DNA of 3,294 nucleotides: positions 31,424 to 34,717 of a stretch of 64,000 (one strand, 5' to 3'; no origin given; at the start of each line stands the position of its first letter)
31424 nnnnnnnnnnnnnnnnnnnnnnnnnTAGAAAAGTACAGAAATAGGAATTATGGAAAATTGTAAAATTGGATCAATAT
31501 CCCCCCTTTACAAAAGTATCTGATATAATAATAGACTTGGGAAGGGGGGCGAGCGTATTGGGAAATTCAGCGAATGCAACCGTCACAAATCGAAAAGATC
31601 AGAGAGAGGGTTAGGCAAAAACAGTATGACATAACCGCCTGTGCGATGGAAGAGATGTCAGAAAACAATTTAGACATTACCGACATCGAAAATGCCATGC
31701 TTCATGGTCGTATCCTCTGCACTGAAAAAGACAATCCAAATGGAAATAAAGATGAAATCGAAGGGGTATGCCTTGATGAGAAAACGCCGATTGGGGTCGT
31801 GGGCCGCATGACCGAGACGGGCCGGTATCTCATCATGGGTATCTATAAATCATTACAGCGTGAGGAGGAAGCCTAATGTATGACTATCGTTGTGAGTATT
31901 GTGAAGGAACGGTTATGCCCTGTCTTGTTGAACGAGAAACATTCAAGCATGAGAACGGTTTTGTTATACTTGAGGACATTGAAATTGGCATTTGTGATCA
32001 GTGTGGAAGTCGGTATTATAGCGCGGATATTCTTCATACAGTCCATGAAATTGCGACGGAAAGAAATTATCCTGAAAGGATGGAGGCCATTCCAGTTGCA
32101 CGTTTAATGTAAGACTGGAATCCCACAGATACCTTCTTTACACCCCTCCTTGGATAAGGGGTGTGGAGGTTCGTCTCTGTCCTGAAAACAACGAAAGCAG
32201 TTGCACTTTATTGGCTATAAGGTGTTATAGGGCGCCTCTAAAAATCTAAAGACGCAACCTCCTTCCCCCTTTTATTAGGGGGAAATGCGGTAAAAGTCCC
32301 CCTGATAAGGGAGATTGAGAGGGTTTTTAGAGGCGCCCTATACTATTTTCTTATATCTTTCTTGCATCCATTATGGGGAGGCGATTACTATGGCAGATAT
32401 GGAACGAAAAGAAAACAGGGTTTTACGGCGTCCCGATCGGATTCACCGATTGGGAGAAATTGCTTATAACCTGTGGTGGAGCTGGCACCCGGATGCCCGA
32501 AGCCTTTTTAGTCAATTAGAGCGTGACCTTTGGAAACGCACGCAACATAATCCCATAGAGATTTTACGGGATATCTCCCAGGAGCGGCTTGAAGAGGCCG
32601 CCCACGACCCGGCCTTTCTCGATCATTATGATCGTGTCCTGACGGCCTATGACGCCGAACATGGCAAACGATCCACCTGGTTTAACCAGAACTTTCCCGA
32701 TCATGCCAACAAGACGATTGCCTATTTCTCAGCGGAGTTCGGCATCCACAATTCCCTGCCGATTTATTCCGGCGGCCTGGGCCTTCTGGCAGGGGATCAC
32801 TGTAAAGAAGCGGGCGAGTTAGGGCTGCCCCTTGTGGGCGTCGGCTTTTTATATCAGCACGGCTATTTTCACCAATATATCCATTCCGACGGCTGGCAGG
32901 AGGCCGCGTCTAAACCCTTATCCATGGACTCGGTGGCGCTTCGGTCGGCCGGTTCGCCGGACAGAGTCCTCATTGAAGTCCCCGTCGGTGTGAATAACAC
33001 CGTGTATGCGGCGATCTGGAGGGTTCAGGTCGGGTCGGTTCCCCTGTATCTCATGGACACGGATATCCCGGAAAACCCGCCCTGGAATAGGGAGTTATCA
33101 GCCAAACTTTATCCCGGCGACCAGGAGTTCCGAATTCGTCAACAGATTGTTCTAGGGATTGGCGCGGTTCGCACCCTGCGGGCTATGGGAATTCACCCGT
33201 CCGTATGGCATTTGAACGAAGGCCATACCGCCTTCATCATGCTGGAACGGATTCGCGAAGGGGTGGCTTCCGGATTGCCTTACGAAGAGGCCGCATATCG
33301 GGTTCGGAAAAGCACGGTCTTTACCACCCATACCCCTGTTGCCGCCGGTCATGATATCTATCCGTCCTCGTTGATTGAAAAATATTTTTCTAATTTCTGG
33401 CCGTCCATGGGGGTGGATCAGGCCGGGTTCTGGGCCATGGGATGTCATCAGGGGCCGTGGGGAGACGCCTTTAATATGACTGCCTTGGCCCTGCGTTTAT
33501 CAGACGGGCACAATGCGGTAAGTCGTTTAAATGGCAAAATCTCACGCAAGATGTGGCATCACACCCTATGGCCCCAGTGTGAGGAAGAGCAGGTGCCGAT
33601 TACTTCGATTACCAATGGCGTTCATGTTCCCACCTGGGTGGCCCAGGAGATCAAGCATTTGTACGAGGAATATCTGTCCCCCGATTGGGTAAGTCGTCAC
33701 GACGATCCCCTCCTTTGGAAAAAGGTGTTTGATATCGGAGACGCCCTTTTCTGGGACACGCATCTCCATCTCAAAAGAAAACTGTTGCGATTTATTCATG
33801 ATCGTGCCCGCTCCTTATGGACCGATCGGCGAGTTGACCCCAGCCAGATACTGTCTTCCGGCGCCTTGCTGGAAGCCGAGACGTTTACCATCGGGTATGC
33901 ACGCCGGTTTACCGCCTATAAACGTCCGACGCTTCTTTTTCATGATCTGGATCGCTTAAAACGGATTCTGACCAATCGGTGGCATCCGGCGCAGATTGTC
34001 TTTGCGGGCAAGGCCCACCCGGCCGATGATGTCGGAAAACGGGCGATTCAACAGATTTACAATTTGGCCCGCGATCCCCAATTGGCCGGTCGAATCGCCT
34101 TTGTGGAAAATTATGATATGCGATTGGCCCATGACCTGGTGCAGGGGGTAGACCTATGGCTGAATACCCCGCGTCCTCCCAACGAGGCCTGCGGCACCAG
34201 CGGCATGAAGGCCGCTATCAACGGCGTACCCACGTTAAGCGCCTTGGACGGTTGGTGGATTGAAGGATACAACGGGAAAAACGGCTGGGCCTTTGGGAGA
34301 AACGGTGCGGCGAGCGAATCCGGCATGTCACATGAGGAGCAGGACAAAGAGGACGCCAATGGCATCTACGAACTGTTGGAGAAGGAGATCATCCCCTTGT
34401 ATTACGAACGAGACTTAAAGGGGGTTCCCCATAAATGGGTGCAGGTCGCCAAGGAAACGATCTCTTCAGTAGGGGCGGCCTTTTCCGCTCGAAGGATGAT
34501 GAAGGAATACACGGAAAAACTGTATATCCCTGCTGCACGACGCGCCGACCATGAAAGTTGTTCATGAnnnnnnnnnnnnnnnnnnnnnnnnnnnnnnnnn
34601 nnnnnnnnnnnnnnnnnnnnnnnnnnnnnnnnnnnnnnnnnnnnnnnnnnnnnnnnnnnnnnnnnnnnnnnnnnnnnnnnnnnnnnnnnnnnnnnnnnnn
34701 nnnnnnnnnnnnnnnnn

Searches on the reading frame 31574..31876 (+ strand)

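Call 11: search_protein_families(library=pfam, proteins=[window:31574-31876:+])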
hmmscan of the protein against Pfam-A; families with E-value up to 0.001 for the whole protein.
window:31574-31876:+ (100 aa): 1 family
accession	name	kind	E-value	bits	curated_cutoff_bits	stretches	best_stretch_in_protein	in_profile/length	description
PF14076.12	DUF4258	-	0.00049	20.8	25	1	24-76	5-56/71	Domain of unknown function (DUF4258)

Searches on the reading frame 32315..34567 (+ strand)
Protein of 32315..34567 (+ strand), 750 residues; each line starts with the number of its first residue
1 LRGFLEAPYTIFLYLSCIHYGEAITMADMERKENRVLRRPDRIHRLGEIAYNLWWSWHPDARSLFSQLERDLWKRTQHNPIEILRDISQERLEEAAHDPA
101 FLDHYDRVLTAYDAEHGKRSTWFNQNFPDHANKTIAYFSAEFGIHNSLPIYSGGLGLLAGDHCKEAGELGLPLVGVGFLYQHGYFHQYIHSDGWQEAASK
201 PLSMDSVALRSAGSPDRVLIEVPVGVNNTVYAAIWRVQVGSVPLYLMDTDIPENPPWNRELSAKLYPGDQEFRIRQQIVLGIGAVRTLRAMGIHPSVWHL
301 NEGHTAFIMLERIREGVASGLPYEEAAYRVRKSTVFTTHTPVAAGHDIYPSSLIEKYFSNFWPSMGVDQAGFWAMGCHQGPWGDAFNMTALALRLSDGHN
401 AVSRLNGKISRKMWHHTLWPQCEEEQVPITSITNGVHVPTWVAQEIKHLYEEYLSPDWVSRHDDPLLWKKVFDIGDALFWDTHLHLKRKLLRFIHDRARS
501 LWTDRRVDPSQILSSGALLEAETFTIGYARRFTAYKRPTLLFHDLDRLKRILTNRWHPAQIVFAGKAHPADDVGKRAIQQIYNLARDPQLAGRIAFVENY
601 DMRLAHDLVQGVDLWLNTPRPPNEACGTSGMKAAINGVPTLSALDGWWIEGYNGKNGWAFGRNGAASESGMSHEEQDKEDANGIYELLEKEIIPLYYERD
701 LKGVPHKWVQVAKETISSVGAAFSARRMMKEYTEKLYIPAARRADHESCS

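Call 10: search_protein_families(library=pfam, proteins=[window:32315-34567:+])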
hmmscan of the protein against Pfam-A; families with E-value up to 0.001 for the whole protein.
window:32315-34567:+ (750 aa): 2 families
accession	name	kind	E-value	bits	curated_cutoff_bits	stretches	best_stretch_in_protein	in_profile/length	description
PF11897.13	DUF3417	-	3.3e-38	130.9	25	1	40-148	2-109/109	Protein of unknown function (DUF3417)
PF00343.26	Phosphorylase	-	2.7e-25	89.2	27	1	297-650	219-583/713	Carbohydrate phosphorylase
